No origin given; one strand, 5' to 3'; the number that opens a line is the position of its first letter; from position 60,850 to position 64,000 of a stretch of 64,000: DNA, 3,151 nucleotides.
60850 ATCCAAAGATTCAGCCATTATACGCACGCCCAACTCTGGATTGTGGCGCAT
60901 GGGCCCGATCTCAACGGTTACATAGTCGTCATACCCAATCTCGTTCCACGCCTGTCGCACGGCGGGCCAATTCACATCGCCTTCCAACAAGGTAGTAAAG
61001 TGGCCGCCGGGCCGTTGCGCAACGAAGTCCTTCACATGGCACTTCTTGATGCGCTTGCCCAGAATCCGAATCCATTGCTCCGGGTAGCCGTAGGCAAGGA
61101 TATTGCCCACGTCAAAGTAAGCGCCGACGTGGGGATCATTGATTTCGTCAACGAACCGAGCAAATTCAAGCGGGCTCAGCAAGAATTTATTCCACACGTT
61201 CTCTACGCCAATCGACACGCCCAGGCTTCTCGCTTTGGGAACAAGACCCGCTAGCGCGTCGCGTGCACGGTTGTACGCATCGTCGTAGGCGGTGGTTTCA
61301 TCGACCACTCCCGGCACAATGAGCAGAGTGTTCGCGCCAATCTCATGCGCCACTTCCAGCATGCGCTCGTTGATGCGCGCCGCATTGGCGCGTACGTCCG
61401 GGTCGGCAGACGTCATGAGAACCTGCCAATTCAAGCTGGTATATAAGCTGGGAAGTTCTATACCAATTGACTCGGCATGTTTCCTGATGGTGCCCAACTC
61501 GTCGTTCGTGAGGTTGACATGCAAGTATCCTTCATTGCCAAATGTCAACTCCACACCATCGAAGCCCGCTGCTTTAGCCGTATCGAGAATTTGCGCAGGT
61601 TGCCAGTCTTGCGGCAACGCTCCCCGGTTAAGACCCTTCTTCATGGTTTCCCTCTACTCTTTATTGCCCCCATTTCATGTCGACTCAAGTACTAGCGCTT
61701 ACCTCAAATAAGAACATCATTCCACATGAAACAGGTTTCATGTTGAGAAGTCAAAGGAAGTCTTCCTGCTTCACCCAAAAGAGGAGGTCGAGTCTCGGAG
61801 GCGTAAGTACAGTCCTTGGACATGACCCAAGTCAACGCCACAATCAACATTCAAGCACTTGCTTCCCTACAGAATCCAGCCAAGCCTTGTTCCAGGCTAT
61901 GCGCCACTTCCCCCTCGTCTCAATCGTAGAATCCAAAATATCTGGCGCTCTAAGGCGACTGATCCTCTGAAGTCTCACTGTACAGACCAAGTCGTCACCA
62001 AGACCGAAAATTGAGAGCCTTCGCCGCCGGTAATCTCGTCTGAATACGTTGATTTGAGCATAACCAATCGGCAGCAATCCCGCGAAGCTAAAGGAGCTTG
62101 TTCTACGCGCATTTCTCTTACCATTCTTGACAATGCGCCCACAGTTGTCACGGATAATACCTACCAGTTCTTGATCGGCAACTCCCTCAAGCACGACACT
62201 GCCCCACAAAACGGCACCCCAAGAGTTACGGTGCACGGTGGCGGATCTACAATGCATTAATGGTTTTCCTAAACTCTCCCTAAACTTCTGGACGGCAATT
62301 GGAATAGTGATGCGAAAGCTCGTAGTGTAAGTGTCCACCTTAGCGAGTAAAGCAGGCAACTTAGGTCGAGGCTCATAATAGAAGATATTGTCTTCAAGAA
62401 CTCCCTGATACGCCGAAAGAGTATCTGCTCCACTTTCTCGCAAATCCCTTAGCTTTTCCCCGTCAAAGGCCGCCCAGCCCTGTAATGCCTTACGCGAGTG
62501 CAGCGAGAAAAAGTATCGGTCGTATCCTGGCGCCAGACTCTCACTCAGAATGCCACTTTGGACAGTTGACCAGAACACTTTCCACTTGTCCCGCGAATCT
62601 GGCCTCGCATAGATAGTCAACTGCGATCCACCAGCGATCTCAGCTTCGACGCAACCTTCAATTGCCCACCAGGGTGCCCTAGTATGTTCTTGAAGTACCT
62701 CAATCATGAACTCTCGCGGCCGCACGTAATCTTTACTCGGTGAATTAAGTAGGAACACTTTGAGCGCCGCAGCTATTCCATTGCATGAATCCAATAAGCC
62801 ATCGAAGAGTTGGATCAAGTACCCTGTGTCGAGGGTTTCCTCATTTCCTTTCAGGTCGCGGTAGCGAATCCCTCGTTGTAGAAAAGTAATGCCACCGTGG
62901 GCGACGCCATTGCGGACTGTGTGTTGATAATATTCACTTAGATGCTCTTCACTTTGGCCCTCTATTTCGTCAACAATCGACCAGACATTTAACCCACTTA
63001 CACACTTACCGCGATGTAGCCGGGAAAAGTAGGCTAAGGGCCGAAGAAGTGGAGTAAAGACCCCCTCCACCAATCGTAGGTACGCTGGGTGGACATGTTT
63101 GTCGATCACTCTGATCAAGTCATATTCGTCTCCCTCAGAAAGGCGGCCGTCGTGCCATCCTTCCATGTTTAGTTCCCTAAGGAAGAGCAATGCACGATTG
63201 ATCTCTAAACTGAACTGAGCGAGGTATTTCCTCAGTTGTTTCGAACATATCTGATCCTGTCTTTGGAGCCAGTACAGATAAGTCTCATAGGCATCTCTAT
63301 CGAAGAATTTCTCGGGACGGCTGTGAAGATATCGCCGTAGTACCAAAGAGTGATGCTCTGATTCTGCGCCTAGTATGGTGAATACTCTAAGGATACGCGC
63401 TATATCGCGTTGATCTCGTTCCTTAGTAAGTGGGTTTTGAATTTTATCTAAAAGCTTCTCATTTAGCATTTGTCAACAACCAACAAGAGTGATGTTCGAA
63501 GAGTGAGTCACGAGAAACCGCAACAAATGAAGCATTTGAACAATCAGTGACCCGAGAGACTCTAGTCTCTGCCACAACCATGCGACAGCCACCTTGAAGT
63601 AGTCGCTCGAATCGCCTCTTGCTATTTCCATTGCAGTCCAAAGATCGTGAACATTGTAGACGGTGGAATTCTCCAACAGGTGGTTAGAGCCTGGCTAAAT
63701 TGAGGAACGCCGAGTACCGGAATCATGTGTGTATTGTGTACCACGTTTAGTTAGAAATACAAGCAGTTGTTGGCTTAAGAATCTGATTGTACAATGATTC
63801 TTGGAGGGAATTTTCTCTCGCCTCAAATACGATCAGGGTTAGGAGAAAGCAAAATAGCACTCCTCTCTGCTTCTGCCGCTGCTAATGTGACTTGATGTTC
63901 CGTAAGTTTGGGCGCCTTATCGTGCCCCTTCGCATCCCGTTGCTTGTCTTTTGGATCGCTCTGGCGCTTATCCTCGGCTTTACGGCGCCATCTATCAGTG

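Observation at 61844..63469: Orphan 541-aa protein with an R-x4-H (HEPN-type) motif: candidate uncharacterised defence or abortive-infection nuclease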

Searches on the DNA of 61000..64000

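Call 102: search_rna_families(source=window, start=61000, end=64000, threshold=evalue, max_evalue=1)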
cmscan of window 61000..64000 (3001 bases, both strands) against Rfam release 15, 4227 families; matches with E-value up to 1: 1.
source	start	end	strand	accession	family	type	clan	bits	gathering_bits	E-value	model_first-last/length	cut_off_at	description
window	61822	61894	+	RF02202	UCA1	Gene; lncRNA;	-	16.4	80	0.9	1-75/75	no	Urothelial cancer associated 1 conserved region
